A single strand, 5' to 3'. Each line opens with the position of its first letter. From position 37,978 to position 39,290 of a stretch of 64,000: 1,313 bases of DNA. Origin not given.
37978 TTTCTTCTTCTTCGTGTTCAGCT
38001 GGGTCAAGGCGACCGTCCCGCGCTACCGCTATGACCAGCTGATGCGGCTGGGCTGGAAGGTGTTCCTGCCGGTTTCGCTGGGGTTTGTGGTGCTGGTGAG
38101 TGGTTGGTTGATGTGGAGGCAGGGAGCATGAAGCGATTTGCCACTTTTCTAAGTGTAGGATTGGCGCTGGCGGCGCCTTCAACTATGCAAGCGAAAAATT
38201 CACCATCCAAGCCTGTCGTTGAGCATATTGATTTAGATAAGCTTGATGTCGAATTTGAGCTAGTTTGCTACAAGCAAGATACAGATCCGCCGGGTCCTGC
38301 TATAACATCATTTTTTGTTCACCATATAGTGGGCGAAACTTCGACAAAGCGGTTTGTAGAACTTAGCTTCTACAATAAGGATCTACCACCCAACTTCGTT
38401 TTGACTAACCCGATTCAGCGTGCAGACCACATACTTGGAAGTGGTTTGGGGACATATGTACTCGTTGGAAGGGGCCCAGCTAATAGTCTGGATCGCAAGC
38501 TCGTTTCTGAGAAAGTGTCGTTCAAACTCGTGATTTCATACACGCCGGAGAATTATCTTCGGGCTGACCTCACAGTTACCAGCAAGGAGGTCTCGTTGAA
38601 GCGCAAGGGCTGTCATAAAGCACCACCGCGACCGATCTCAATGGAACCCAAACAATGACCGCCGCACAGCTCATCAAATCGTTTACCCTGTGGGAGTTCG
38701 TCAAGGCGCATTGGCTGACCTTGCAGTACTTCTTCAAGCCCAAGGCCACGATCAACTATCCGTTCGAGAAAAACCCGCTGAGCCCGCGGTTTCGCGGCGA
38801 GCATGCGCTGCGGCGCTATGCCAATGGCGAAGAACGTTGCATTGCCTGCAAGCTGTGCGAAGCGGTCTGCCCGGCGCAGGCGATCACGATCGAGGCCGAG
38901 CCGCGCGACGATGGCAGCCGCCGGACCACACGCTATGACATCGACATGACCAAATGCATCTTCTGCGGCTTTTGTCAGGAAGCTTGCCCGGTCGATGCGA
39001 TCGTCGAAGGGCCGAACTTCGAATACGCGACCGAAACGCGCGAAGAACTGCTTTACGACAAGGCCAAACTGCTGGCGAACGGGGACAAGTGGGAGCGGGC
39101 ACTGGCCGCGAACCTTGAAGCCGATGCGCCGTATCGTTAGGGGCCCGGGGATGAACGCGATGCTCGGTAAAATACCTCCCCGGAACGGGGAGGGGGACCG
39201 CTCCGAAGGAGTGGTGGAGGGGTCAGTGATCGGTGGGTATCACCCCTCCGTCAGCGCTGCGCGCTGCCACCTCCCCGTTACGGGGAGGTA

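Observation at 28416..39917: The nuo operon acts as a gene-capture platform: seven junctions carry inserts that keep translational coupling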

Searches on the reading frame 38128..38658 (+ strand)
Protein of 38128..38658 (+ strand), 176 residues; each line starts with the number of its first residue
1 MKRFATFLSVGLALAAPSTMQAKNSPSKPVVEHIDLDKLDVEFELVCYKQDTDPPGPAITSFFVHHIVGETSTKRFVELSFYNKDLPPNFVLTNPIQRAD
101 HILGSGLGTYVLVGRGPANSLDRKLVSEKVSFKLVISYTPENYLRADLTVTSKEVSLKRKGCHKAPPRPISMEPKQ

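Call 5: search_protein_families(library=ncbifam, proteins=[window:38128-38658:+], max_evalue=1)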
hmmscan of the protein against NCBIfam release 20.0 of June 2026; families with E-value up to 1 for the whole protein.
window:38128-38658:+ (176 aa): 0 families

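Call 9: search_protein_families(library=pfam, proteins=[window:38128-38658:+], max_evalue=1)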
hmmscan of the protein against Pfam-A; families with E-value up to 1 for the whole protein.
window:38128-38658:+ (176 aa): 1 family
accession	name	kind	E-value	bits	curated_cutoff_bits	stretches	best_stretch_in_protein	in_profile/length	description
PF21025.2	Fapy_DNA_glyco_C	-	0.011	16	27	1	35-75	4-39/49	Formamidopyrimidine-DNA glycosylase C-terminal domain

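Call 19: find_homologous_proteins(query=window:38128-38658:+, max_evalue=0.01)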
Query window:38128-38658:+ (176 aa): 2 proteins with E <= 0.01 among 94 candidates.
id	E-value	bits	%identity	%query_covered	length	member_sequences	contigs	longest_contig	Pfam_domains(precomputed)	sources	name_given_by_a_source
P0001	4.2e-112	390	100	100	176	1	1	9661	-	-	-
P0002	1.3e-58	216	61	100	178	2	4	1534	-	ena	-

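Call 20: find_encoding_contigs(protein=P0002, flank=5000)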
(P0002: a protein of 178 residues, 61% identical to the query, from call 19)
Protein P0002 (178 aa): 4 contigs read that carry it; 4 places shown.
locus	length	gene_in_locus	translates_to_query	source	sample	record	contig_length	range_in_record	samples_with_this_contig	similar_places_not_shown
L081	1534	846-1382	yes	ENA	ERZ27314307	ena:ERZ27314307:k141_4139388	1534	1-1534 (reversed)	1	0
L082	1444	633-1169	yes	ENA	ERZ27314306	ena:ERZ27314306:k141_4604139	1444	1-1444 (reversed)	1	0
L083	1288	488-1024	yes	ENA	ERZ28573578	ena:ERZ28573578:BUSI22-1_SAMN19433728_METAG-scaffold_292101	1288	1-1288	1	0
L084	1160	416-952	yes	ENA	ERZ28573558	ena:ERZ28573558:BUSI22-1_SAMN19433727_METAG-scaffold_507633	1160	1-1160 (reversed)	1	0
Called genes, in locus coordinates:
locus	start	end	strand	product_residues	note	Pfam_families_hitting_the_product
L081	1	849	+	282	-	?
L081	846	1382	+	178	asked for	-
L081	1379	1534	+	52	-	?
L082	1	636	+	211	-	?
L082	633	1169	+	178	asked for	-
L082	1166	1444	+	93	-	?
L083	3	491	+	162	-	?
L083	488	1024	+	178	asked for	-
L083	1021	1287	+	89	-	?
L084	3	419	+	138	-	?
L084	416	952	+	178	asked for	-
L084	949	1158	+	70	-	?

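Call 61: search_protein_families(library=padloc, proteins=[window:38128-38658:+], max_evalue=0.1)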
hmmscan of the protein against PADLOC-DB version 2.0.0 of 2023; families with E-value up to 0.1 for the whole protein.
window:38128-38658:+ (176 aa): 0 families

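Call 62: search_protein_families(library=phrogs, proteins=[window:38128-38658:+], max_evalue=0.1)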
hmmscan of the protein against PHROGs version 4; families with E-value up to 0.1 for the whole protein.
window:38128-38658:+ (176 aa): 0 families

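Call 63: search_dna_similar(query=window:38128-38658:+, collection=plasmids, mode=protein, max_evalue=0.01)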
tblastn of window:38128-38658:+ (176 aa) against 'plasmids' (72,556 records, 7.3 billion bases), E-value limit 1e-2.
No match.

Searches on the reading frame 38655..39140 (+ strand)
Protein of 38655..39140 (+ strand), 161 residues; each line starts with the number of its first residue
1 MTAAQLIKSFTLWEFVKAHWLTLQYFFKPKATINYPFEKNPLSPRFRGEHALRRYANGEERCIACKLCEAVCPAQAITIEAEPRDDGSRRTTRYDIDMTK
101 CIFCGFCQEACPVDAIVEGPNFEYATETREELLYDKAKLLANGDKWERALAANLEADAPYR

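Call 95: find_related_loci(query=window:38655-39140:+, collection=metagenome_contigs, flank=2500)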
Query window:38655-39140:+ (161 aa) in metagenome_contigs; peptide patterns used: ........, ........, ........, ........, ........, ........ (x = any residue, [..] = any of these).
599 stretches matched a pattern (row limit reached: there are more); 597 encode a relative of the query (tblastn E <= 1e-3); the best 80 are kept; 80 distinct loci.
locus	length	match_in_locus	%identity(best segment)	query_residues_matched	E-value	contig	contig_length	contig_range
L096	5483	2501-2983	94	1-161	7e-105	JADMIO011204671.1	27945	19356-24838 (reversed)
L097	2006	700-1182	95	1-161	9e-111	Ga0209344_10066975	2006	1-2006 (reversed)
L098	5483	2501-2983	91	1-161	3e-102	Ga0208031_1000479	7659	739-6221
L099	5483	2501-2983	91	1-161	8e-101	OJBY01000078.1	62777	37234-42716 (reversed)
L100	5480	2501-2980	91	2-161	3e-100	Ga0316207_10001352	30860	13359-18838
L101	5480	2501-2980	91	2-161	2e-100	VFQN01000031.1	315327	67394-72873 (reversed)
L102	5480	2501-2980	91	2-161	4e-100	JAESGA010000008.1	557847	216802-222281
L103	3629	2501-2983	86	1-161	1e-97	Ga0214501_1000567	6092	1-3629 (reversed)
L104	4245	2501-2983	88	1-161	3e-96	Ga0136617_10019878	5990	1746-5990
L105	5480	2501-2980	93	2-161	4e-96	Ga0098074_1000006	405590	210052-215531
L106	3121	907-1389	92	1-161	5e-95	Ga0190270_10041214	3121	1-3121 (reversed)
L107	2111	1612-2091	91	2-161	2e-97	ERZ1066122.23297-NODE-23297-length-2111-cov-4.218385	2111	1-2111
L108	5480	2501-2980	91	2-161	6e-93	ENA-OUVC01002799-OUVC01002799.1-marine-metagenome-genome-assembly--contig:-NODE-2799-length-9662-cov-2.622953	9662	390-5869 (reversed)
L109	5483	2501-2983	88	1-161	3e-92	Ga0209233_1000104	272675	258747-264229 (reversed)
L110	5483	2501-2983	86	1-161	3e-92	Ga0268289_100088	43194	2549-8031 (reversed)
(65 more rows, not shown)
